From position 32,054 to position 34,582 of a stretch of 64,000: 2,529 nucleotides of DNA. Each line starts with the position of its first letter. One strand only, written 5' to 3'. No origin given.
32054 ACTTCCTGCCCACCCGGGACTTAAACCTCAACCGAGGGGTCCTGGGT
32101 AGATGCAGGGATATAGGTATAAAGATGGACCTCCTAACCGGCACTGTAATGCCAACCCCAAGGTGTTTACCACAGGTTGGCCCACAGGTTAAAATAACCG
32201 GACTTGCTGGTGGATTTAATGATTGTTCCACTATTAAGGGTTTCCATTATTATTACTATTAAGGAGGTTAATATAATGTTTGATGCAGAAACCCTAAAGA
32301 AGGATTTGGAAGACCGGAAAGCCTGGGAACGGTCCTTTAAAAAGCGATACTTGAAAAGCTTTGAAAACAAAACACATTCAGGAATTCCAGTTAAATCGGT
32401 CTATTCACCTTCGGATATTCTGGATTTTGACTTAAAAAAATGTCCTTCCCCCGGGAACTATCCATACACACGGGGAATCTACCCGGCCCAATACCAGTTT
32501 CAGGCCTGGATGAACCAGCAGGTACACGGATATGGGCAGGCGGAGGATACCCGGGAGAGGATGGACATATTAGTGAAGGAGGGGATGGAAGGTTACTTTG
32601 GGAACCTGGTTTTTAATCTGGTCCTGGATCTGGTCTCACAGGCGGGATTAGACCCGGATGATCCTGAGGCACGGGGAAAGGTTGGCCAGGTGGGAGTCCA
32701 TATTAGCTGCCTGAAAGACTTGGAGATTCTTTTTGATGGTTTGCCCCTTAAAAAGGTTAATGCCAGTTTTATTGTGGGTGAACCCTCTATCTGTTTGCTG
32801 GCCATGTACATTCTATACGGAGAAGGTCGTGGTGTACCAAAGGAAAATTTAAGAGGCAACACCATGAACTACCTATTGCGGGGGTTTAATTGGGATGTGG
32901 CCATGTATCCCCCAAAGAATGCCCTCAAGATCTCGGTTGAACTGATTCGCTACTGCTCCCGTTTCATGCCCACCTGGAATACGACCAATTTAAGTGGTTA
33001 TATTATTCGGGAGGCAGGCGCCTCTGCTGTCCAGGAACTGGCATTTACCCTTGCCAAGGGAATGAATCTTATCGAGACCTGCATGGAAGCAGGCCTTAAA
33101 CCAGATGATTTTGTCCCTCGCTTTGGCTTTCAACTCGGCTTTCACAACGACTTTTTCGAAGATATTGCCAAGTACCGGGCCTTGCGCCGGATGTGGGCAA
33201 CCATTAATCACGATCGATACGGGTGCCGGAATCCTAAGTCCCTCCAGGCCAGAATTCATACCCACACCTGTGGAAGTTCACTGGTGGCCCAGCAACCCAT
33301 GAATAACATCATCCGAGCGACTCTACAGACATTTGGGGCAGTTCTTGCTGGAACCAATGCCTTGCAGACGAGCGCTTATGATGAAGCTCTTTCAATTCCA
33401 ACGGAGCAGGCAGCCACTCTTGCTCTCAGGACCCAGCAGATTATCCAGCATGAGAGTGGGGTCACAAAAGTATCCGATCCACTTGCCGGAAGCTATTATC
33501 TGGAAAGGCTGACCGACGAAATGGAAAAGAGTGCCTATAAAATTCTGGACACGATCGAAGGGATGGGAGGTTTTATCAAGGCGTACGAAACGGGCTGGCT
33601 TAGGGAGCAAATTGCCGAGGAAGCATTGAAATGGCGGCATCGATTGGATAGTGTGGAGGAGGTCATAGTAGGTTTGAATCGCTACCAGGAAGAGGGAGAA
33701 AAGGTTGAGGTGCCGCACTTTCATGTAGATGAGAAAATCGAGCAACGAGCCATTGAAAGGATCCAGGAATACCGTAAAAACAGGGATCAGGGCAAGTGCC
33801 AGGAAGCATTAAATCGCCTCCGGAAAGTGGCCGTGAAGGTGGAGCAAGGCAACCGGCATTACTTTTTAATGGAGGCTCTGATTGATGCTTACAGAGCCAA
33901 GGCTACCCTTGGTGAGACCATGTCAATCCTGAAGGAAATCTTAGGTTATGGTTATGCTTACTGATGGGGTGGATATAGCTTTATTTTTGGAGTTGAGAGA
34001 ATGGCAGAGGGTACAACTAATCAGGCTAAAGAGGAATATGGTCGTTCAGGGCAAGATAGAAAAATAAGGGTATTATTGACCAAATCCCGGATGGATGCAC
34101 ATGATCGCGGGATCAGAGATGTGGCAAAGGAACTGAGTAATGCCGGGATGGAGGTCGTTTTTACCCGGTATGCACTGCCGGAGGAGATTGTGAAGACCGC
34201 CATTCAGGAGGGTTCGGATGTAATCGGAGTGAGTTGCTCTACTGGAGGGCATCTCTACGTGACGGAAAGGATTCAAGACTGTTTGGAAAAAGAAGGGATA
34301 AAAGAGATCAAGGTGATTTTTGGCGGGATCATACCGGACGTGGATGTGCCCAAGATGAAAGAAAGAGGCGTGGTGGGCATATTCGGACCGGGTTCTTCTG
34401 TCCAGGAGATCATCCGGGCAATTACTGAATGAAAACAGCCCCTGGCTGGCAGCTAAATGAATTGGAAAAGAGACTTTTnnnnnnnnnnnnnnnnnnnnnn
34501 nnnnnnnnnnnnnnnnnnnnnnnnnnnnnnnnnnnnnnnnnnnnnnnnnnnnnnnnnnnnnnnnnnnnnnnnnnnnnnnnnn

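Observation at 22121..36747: Substrate-pocket positions differ in every mutase paralog and none matches methylmalonyl-CoA mutase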

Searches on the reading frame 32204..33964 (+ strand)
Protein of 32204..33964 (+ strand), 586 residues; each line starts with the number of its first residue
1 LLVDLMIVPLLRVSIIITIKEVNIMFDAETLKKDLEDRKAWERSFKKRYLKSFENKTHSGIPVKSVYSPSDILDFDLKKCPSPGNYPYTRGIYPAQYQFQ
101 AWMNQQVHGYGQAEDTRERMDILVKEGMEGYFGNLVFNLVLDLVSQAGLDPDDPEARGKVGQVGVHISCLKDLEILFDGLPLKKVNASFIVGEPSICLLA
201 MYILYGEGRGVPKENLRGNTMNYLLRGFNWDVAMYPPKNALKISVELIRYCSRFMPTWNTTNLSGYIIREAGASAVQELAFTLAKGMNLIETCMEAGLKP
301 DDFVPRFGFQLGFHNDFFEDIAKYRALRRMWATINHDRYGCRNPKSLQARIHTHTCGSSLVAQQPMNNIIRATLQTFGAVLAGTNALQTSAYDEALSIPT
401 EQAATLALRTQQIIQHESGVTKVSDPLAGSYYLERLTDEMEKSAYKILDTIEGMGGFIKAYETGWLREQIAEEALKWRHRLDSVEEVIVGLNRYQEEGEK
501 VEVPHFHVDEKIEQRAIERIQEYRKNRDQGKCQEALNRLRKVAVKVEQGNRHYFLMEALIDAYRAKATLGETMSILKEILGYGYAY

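Call 4: search_protein_families(library=pfam, proteins=[window:32204-33964:+])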
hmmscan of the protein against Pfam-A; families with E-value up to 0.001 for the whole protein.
window:32204-33964:+ (586 aa): 1 family
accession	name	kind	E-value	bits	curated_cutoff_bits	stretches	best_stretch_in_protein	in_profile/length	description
PF01642.28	MM_CoA_mutase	-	1.6e-168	561.9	22.1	1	56-581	1-512/512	Methylmalonyl-CoA mutase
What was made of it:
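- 32276..33964 (+): P3, mutase large subunit (562 aa). Pocket V89/M197/D207/I244; also Q330 to His. PF01642 E 2e-168 (call 4).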

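Call 37: find_related_loci(query=window:32276-33964:+, collection=genome_contigs, flank=10000)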
Query window:32276-33964:+ (562 aa) in genome_contigs; peptide patterns used: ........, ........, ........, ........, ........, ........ (x = any residue, [..] = any of these).
58 stretches matched a pattern; 4 encode a relative of the query (tblastn E <= 1e-3); 4 distinct loci.
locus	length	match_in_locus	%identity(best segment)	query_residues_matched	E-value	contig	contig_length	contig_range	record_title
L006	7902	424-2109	84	1-562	0e+0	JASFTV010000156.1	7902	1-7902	MAG: Desulfobacteraceae bacterium isolate D1103U20metaG_sub_Bin_336 D1103U20metaG_FD_scaffold_3291_c1, whole genome shot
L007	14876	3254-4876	42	12-558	4e-148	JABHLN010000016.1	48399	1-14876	MAG: Desulfobacterales bacterium isolate SI037S2_bin45 SI037S2_bin45_Ctg16, whole genome shotgun sequence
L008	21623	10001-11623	43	14-558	4e-145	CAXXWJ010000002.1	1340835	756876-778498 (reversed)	MAG: Syntrophales bacterium isolate 245eff7d-e5b7-4493-ab22-9b904db7233a genome assembly, contig: contig_2, whole genome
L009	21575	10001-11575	52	33-561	1e-178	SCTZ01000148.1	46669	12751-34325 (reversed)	MAG: Chloroflexota bacterium isolate FW602_bin.16 FW602_bin.16-79983, whole genome shotgun sequence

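Call 54: search_protein_families(library=ncbifam, proteins=[window:32276-33964:+], max_evalue=1e-10)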
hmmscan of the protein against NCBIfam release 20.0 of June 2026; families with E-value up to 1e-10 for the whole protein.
window:32276-33964:+ (562 aa): 4 families
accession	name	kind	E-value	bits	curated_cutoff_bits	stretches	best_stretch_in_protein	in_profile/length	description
TIGR00641.1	acid_CoA_mut_N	subfamily_domain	8.3e-160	532.5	303.8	1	32-557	2-520/528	methylmalonyl-CoA mutase N-terminal domain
NF006944.0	PRK09426.1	equivalog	8.3e-133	443.8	876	1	14-557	18-549/721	methylmalonyl-CoA mutase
NF045497.1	IsobCoAmut_IcmF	equivalog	4.3e-67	226.8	1500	2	235-535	753-1053/1076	fused isobutyryl-CoA mutase/GTPase IcmF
TIGR00642.1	mmCoA_mut_beta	equivalog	9.2e-59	199.2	617.25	1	223-484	203-458/620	methylmalonyl-CoA mutase small subunit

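Call 68: predict_structure(alignment_id=A2)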
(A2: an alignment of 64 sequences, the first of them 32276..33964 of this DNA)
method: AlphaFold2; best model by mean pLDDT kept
length: 562 residues; sequences in the alignment: 64
mean_pLDDT: 91.6   pTM: 0.92
mean pLDDT of the five models: 91.6, 91.2, 91.2, 86.8, 86.5
residues with pLDDT >= 90: 426; 70-90: 113; 50-70: 21; < 50: 2
segments of 3 or more residues with pLDDT < 50: none
pLDDT, mean of each block of 10 residues (from residue 1): 87 89 71 91 88 91 96 94 87 91 91 92 94 90 97 95 91 97 97 86 62 90 96 94 92 97 97 97 96 96 98 98 97 87 92 97 91 81 95 95 93 97 98 93 94 93 89 71 85 97 98 98 93 98 98 84 36
secondary structure, 60 per line:
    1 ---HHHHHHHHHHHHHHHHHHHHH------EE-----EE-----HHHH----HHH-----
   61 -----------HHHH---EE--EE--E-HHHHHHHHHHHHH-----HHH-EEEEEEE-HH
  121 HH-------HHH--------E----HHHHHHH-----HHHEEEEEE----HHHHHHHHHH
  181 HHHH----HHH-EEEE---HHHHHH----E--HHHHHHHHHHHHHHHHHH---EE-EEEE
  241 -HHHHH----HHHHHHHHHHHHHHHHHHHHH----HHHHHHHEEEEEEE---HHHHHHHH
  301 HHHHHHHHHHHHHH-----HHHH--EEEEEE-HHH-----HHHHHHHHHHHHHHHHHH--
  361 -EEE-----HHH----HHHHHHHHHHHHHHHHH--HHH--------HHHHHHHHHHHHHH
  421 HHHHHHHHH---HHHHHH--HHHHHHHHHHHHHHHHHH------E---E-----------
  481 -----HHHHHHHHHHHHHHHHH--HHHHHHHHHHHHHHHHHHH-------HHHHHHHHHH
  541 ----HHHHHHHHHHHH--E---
elements in order: H4-24 H45-48 H72-75 H89-101 E111-117 H119-122 H146-152 E161-166 H171-184 E193-196 H200-205 H213-230 E237-240 H242-246 H251-271 H276-282 E283-289 H293-314 H320-323 E326-331 H341-358 E362-364 H377-393 H407-429 H433-438 H441-458 H486-502 H505-523 H531-540 H545-556
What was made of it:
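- Tried and rejected: The AF2 model has its only low-confidence barrel segment there (residues about 201-210, call 68).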

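Call 70: fold_search(model_id=the predicted structure, library=pdb)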
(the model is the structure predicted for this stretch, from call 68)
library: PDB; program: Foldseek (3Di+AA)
matches with E <= 10: 846; with E <= 0.001: 51
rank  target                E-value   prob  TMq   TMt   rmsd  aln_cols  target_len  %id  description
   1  4r3u_A                1.6e-46  1.00  0.94  0.95   1.8       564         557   38  Crystal structure of 2-Hydroxyisobutyryl-CoA Mutase (released 2015-03-11)
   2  4r3u_B                4.4e-46  1.00  0.93  0.94   1.9       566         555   38  Crystal structure of 2-Hydroxyisobutyryl-CoA Mutase (released 2015-03-11)
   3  8gju_H                9.7e-46  1.00  0.89  0.73   1.5       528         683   38  Crystal structure of human methylmalonyl-CoA mutase (MMUT) in complex with methylmalonic acidemia type A protein (MMAA (released 2023-08-09)
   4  8gju_K                1.0e-44  1.00  0.89  0.73   1.6       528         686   38  Crystal structure of human methylmalonyl-CoA mutase (MMUT) in complex with methylmalonic acidemia type A protein (MMAA (released 2023-08-09)
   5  2xiq_A                3.8e-44  1.00  0.89  0.70   1.6       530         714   38  Crystal structure of human methylmalonyl-CoA mutase in complex with adenosylcobalamin and malonyl-CoA (released 2010-09-29)
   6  2xiq_B                4.6e-44  1.00  0.88  0.70   1.6       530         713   38  Crystal structure of human methylmalonyl-CoA mutase in complex with adenosylcobalamin and malonyl-CoA (released 2010-09-29)
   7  8gju_L                5.5e-44  1.00  0.89  0.74   2.2       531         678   38  Crystal structure of human methylmalonyl-CoA mutase (MMUT) in complex with methylmalonic acidemia type A protein (MMAA (released 2023-08-09)
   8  8gju_J                9.7e-44  1.00  0.88  0.72   1.6       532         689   38  Crystal structure of human methylmalonyl-CoA mutase (MMUT) in complex with methylmalonic acidemia type A protein (MMAA (released 2023-08-09)
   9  8dyj                  4.3e-43  1.00  0.88  0.70   1.6       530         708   38  Crystal structure of human methylmalonyl-CoA mutase in complex with ADP and cob(II)alamin (released 2023-07-12)
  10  8dyl                  1.2e-42  1.00  0.88  0.71   3.0       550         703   37  Crystal structure of human methylmalonyl-CoA mutase bound to aquocobalamin (released 2023-07-12)
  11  3bic_B                3.8e-42  1.00  0.88  0.69   2.6       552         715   37  Crystal structure of human methylmalonyl-CoA mutase (released 2007-12-25)
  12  3bic_A                7.6e-42  1.00  0.88  0.70   2.4       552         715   37  Crystal structure of human methylmalonyl-CoA mutase (released 2007-12-25)
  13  2xij                  8.8e-42  1.00  0.89  0.71   2.2       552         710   38  Crystal structure of human methylmalonyl-CoA mutase in complex with adenosylcobalamin (released 2010-09-29)
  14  4req_A                1.8e-40  1.00  0.91  0.71   2.2       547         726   32  Methylmalonyl-COA Mutase substrate complex (released 1999-01-13)
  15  1req_A                5.8e-40  1.00  0.91  0.71   2.1       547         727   32  METHYLMALONYL-COA MUTASE (released 1997-01-27)
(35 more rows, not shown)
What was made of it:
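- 32276..33964 (+): AF2 model pLDDT 91.6; Foldseek TM 0.94 to 4r3u_A (calls 68, 70).
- On Acyl-CoA mutase superfamily: Foldseek TM 0.94 to 4r3u_A and 0.88-0.91 to MCM chains (calls 68, 70).
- Closest known: 2-Hydroxyisobutyryl-CoA mutase HcmAB. Same: Best structural match of the P3 model (TM 0.94, rmsd 1.8 A, call 70).
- The P3 model superposes on HcmA at TM 0.94, rmsd 1.8 A (calls 68, 70).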

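Call 81: find_related_loci(query=window:32276-33964:+, collection=metagenome_contigs, flank=8000)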
Query window:32276-33964:+ (562 aa) in metagenome_contigs; peptide patterns used: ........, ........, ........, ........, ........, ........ (x = any residue, [..] = any of these).
69 stretches matched a pattern; 5 encode a relative of the query (tblastn E <= 1e-3); 5 distinct loci.
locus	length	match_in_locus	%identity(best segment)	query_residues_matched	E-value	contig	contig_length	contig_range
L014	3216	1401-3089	82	1-562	0e+0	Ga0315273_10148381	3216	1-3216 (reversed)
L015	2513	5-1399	85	99-562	0e+0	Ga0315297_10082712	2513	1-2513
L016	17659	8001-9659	53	1-560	0e+0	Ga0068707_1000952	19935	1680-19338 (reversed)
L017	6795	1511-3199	51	1-562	0e+0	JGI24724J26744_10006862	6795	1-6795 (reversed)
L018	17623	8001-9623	42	12-558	3e-148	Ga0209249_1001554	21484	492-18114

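Call 84: search_protein_families(library=pfam, proteins=[L016:1051-3057:-, L016:3235-4830:-, L016:4882-5661:-, L016:5740-6912:-, L016:6935-7690:-, L016:9623-10195:+, L016:10086-10985:+, L016:11001-12860:+, L016:13945-15117:-, L016:15118-16311:-], max_evalue=0.000001)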
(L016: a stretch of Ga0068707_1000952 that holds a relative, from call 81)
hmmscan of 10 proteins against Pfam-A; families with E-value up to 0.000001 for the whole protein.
L016:1051-3057:- (668 aa): 1 family
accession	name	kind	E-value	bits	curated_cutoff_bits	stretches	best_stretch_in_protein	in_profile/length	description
PF05853.18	BKACE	-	2.8e-91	306.1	24.8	1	374-663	1-274/274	beta-keto acid cleavage enzyme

L016:3235-4830:- (531 aa): 2 families
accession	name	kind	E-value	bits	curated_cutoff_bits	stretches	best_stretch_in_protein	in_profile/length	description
PF11794.13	HpaB_N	-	9e-100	334.2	35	1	56-326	1-270/270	4-hydroxyphenylacetate 3-hydroxylase N terminal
PF03241.18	HpaB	-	1.5e-65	220.5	25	1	333-528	1-202/202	4-hydroxyphenylacetate 3-hydroxylase C terminal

L016:4882-5661:- (259 aa): 2 families
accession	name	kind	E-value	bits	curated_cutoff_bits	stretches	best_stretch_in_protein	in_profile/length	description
PF00378.25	ECH_1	-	1.4e-43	149.5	27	1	11-245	2-228/251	Enoyl-CoA hydratase/isomerase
PF16113.10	ECH_2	-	9e-32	111.3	27.2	1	15-231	1-208/335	Enoyl-CoA hydratase/isomerase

L016:5740-6912:- (390 aa): 4 families
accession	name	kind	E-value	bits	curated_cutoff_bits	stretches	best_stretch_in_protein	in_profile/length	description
PF00441.29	Acyl-CoA_dh_1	-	2.9e-47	161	22.4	1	239-388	1-150/150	Acyl-CoA dehydrogenase, C-terminal domain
PF02771.21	Acyl-CoA_dh_N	-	6.7e-35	120.3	22.9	1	18-128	1-112/113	Acyl-CoA dehydrogenase, N-terminal domain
PF02770.24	Acyl-CoA_dh_M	-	1.7e-25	89.5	33.3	1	133-225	1-95/97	Acyl-CoA dehydrogenase, middle domain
PF08028.16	Acyl-CoA_dh_2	-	4.1e-16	59.9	22.7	1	263-369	10-126/134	Acyl-CoA dehydrogenase, C-terminal domain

L016:6935-7690:- (251 aa): 2 families
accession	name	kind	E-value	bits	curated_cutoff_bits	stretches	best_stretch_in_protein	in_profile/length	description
PF00392.27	GntR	-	8.7e-21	73.8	27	1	18-78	2-62/64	Bacterial regulatory proteins, gntR family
PF07729.17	FCD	-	1.6e-18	67.7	24.3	1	105-235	1-124/125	FCD domain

L016:9623-10195:+ (190 aa): 1 family
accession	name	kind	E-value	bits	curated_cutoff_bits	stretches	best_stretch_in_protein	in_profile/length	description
PF02310.24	B12-binding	-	2.4e-19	69.8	32.1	1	63-174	2-116/121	B12 binding domain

L016:10086-10985:+ (299 aa): 2 families
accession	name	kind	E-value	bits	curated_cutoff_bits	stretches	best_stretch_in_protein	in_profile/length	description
PF00378.25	ECH_1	-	2.7e-67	227.2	27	1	50-298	4-248/251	Enoyl-CoA hydratase/isomerase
PF16113.10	ECH_2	-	1.8e-34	120.2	27.2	1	53-246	2-197/335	Enoyl-CoA hydratase/isomerase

L016:11001-12860:+ (619 aa): 1 family
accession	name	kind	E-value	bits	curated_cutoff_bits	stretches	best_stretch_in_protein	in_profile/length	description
PF01144.29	CoA_trans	-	3e-33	115.5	23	2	44-236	12-201/217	Coenzyme A transferase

L016:13945-15117:- (390 aa): 2 families
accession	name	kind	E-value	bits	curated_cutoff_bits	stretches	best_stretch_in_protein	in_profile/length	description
PF22691.2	Thiolase_C_1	-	2.3e-29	102.4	28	1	251-384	9-139/144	Thiolase C-terminal domain-like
PF00108.29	Thiolase_N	-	1.9e-09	37.7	26.4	1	11-191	1-197/260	Thiolase, N-terminal domain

L016:15118-16311:- (397 aa): 2 families
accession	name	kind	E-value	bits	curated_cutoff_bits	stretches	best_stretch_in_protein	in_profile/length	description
PF22691.2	Thiolase_C_1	-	1.8e-31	109.3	28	1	259-394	12-143/144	Thiolase C-terminal domain-like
PF00108.29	Thiolase_N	-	2e-09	37.7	26.4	1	20-231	1-258/260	Thiolase, N-terminal domain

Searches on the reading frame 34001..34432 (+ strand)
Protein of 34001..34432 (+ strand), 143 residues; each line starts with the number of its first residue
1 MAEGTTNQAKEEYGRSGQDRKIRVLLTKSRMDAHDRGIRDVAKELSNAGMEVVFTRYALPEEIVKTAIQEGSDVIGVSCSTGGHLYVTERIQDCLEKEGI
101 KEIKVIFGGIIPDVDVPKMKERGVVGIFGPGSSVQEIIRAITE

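Call 4: search_protein_families(library=pfam, proteins=[window:34001-34432:+])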
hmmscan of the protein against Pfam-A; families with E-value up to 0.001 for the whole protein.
window:34001-34432:+ (143 aa): 1 family
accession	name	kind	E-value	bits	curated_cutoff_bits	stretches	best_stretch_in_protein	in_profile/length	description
PF02310.24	B12-binding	-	2.9e-18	66.3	32.1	1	23-136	2-118/121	B12 binding domain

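Call 54: search_protein_families(library=ncbifam, proteins=[window:34001-34432:+], max_evalue=1e-10)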
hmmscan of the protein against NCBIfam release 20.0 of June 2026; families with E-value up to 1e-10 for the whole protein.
window:34001-34432:+ (143 aa): 3 families
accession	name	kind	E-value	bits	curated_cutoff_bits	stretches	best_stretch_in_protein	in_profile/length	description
TIGR00640.1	acid_CoA_mut_C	subfamily_domain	2.5e-33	114.9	57.45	1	20-142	1-124/132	methylmalonyl-CoA mutase C-terminal domain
NF006944.0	PRK09426.1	equivalog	1.6e-26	92.5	876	1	16-141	584-710/721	methylmalonyl-CoA mutase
NF045497.1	IsobCoAmut_IcmF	equivalog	1e-12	46.7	1500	1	21-132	2-116/1076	fused isobutyryl-CoA mutase/GTPase IcmF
